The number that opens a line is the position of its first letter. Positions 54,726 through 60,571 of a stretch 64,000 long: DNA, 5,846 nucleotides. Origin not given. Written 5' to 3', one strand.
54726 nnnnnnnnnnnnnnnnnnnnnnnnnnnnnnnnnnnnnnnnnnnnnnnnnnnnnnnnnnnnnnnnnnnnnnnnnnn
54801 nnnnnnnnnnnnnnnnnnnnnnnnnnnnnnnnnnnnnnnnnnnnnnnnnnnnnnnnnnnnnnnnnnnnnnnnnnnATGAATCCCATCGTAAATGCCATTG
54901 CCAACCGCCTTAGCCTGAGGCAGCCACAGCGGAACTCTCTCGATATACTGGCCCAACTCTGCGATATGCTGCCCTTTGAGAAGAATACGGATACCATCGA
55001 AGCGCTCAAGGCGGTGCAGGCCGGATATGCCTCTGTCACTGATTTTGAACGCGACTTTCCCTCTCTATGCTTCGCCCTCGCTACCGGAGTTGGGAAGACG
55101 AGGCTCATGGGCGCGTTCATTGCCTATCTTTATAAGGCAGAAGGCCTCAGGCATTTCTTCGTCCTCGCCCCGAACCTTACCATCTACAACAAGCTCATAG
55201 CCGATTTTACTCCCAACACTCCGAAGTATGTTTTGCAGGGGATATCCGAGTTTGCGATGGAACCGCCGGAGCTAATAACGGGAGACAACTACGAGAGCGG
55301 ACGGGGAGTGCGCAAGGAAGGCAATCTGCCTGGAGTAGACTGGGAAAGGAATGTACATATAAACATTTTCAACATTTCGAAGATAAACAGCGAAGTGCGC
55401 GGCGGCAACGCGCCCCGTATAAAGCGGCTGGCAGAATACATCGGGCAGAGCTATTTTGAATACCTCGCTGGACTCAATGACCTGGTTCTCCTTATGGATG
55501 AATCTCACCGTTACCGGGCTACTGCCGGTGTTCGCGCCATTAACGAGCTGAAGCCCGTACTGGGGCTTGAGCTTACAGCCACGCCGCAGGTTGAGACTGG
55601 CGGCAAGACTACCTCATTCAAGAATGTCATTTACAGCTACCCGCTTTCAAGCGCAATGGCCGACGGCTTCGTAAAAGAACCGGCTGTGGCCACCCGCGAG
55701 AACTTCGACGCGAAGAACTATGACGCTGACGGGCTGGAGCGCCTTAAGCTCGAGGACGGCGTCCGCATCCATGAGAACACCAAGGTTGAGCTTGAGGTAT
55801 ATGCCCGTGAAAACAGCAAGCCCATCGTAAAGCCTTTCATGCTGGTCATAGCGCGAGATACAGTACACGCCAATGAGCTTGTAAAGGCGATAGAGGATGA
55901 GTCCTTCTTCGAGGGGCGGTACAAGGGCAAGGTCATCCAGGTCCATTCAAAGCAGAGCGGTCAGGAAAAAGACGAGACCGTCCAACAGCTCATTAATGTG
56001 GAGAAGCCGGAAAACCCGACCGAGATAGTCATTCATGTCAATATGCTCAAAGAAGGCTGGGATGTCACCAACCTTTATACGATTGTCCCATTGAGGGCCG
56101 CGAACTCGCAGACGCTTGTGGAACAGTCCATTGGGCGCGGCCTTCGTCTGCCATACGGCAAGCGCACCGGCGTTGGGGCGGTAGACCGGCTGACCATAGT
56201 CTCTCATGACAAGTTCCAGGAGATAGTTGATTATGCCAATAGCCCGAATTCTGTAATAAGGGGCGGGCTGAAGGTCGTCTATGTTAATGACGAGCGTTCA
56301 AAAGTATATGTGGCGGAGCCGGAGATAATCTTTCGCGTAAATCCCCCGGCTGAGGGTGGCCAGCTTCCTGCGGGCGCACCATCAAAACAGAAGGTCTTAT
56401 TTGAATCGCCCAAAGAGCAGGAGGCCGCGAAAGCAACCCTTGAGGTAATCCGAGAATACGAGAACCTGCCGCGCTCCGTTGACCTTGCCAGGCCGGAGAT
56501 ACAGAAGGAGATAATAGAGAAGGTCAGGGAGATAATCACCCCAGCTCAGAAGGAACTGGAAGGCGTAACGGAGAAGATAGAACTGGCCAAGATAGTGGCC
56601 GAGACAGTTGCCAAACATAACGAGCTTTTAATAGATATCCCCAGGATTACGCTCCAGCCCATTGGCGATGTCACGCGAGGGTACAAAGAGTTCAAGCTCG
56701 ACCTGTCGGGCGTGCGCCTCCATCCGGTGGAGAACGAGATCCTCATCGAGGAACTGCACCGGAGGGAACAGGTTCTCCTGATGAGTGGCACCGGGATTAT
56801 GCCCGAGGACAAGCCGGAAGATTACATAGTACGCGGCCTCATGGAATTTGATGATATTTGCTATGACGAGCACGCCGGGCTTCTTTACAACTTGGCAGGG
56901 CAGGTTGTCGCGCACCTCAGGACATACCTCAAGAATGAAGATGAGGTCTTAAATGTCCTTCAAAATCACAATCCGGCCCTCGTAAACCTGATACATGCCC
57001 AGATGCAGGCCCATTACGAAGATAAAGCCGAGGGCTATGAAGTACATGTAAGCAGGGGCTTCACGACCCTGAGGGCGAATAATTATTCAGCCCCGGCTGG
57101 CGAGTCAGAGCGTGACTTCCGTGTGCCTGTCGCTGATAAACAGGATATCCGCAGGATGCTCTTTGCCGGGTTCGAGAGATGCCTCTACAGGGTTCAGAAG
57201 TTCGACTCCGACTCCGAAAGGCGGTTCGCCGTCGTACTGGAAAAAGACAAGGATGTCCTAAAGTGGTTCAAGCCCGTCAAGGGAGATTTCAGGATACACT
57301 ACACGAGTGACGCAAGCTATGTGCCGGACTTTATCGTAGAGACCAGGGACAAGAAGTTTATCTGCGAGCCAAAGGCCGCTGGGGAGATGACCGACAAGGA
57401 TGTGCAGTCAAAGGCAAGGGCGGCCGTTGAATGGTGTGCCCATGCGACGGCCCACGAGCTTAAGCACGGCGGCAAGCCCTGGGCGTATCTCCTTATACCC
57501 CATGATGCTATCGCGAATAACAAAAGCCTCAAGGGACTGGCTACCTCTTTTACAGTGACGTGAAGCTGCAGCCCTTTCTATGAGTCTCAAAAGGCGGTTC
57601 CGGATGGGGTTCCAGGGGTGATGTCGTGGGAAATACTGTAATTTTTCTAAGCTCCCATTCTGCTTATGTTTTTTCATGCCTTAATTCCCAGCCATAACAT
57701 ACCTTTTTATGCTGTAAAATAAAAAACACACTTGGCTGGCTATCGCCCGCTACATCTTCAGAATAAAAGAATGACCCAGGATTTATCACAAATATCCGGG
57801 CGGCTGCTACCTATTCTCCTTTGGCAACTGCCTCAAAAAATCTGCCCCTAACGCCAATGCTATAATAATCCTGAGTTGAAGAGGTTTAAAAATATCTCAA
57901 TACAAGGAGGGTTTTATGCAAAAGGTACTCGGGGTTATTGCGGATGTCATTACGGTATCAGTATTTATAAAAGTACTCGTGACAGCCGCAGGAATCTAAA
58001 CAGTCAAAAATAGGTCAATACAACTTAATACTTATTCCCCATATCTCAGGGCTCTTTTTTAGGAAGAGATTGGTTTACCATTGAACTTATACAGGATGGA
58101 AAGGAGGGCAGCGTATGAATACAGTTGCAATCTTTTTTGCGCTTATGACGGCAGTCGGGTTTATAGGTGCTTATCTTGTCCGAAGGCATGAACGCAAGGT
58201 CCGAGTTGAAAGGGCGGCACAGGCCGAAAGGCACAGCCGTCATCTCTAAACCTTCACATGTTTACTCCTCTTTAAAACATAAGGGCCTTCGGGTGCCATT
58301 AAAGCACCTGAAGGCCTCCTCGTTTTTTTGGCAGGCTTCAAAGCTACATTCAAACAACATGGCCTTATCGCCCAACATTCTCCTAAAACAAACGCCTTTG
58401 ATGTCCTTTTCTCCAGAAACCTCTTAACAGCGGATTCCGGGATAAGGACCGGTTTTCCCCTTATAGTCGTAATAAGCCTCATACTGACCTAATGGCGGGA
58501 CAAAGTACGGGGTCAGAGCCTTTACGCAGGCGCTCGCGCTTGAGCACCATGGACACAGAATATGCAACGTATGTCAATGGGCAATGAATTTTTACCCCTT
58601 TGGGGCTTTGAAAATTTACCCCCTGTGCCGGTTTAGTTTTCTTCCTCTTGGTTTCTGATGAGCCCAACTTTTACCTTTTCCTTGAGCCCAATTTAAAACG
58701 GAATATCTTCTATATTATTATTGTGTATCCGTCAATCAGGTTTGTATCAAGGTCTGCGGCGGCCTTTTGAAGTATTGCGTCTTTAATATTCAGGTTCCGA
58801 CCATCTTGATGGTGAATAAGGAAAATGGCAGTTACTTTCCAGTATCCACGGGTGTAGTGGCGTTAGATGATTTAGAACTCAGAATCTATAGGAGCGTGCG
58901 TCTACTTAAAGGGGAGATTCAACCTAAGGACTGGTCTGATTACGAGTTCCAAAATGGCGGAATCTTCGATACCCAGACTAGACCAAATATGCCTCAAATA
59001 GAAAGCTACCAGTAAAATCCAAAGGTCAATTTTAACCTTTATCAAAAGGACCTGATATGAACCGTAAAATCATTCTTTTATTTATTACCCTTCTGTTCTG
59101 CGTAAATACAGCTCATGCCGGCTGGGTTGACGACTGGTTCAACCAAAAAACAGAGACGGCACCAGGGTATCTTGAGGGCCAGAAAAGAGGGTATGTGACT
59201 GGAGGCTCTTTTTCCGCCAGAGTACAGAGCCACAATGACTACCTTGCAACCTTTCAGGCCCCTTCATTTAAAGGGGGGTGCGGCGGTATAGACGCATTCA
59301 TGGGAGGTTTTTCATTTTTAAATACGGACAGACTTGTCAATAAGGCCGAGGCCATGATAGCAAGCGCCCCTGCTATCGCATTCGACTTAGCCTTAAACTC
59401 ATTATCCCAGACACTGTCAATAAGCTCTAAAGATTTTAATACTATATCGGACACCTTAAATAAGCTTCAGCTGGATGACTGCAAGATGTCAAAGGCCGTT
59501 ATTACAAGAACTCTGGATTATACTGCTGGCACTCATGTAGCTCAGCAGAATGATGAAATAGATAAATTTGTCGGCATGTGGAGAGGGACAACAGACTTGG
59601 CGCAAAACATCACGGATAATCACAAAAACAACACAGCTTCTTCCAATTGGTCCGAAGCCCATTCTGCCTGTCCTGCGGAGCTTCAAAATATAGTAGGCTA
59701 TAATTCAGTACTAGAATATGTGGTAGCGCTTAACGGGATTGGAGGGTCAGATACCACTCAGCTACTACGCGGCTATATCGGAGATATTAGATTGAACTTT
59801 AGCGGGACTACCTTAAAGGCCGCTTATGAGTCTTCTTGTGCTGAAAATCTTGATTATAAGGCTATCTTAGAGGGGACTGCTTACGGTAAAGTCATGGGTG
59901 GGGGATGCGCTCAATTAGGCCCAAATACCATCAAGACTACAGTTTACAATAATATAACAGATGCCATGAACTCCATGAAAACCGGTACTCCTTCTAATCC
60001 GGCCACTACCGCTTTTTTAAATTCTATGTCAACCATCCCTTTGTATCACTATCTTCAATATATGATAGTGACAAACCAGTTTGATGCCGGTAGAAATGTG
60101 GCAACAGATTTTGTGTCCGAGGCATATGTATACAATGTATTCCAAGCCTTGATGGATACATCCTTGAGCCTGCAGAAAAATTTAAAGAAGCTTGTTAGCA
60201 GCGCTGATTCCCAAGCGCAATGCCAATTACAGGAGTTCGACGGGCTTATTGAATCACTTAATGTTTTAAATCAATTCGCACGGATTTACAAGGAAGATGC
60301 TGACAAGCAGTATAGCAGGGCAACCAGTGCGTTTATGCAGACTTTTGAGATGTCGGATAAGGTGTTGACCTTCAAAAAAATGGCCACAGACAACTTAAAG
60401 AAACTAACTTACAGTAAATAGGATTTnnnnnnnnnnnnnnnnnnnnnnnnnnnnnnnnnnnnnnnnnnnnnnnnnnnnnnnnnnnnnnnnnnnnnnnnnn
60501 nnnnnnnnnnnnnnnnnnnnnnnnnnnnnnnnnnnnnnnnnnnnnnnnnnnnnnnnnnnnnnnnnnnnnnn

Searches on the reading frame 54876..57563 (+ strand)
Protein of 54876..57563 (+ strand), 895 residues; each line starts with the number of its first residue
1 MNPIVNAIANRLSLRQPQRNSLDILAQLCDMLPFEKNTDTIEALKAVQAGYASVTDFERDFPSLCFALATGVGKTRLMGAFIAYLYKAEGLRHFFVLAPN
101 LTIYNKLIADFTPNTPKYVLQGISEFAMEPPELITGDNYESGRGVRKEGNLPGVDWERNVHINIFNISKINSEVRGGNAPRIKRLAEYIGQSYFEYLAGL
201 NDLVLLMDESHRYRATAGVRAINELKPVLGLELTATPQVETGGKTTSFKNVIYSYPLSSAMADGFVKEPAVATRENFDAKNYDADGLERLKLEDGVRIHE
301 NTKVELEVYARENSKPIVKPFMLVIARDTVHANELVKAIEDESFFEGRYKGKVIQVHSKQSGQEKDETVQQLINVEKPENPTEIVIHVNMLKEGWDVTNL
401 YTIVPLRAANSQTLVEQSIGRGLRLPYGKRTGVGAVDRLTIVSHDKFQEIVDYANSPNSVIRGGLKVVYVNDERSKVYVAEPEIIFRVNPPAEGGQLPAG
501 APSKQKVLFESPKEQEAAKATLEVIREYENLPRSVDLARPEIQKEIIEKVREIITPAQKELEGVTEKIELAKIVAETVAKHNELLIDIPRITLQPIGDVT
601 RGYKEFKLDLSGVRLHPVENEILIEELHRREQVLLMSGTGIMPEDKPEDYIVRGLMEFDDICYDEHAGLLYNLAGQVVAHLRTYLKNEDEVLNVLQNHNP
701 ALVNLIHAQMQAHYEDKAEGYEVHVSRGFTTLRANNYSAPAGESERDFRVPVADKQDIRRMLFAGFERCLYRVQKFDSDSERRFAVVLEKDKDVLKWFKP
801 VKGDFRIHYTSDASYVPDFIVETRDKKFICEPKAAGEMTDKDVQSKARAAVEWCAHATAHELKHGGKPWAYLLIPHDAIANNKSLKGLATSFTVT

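Call 8: search_protein_families(library=pfam, proteins=[window:54876-57563:+])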
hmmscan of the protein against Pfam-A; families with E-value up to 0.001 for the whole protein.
window:54876-57563:+ (895 aa): 4 families
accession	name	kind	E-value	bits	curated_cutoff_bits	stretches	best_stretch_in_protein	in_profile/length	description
PF04851.21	ResIII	-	4.7e-21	75.8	22.5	1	45-238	20-163/164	Type III restriction enzyme, res subunit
PF18766.7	SWI2_SNF2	-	6.1e-06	26.5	26.7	1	182-268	110-187/221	SWI2/SNF2 ATPase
PF00271.37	Helicase_C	-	8.8e-05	23.2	23.5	1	339-424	28-108/110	Helicase conserved C-terminal domain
PF19778.5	RE_endonuc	-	0.00026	21.2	23.4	1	768-845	2-83/108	Endonuclease domain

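Call 9: search_protein_families(library=ncbifam, proteins=[window:54876-57563:+])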
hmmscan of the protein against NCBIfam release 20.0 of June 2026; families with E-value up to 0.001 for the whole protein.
window:54876-57563:+ (895 aa): 6 families
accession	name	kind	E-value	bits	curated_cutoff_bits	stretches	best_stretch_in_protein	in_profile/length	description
NF046055.1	restr_BPTD_3080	equivalog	2.7e-29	101.8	800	3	363-424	551-616/970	BPTD_3080 family restriction endonuclease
NF046051.1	restrict_EcoAI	equivalog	8.2e-11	41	550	1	68-429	184-520/768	EcoAI/FtnUII family type I restriction enzme subunit R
NF012027.0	PRK15483.1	equivalog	1.8e-09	36.1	564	1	391-427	511-547/986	type III restriction-modification system endonuclease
NF008521.0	PRK11448.1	equivalog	1.3e-08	33.4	729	1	322-425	701-800/1123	type I restriction-modification system endonuclease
NF053632.1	heli_RadD_YejH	equivalog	7.6e-07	27.8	720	1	244-431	172-348/573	DNA repair helicase RadD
TIGR00348.1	hsdR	subfamily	0.00013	20.6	284.55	0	199-309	369-487/674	HsdR family type I site-specific deoxyribonuclease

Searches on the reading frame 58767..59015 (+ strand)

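Call 82: search_protein_families(library=pfam, max_evalue=1, proteins=[window:58767-59015:+])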
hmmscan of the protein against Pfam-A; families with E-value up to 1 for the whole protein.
window:58767-59015:+ (82 aa): 3 families
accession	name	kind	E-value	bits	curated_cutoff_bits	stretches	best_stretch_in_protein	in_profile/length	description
PF13728.12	TraF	-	1.7e-05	25.2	23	1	9-41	192-224/224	F plasmid transfer operon protein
PF22390.1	LntA_helical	-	0.15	12.7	26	1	33-66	9-42/133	LntA, four-helical up-and-down bundle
PF24255.1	DUF7456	-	0.21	11.6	27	1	14-45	17-44/54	Family of unknown function (DUF7456)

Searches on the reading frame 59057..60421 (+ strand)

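Call 8: search_protein_families(library=pfam, proteins=[window:59057-60421:+])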
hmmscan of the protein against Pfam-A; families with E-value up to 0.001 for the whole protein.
window:59057-60421:+ (454 aa): 1 family
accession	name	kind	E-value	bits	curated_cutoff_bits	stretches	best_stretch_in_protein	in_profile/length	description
PF06122.16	TraH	-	1.8e-60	205.6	25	1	24-362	1-356/358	Conjugative relaxosome accessory transposon protein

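Call 9: search_protein_families(library=ncbifam, proteins=[window:59057-60421:+])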
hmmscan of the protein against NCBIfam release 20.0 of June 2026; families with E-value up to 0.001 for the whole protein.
window:59057-60421:+ (454 aa): 1 family
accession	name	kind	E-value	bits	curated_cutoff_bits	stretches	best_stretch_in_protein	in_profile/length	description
NF010279.0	PRK13723.1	equivalog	5.1e-23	81.3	625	1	28-154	34-164/457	conjugal transfer pilus assembly protein TraH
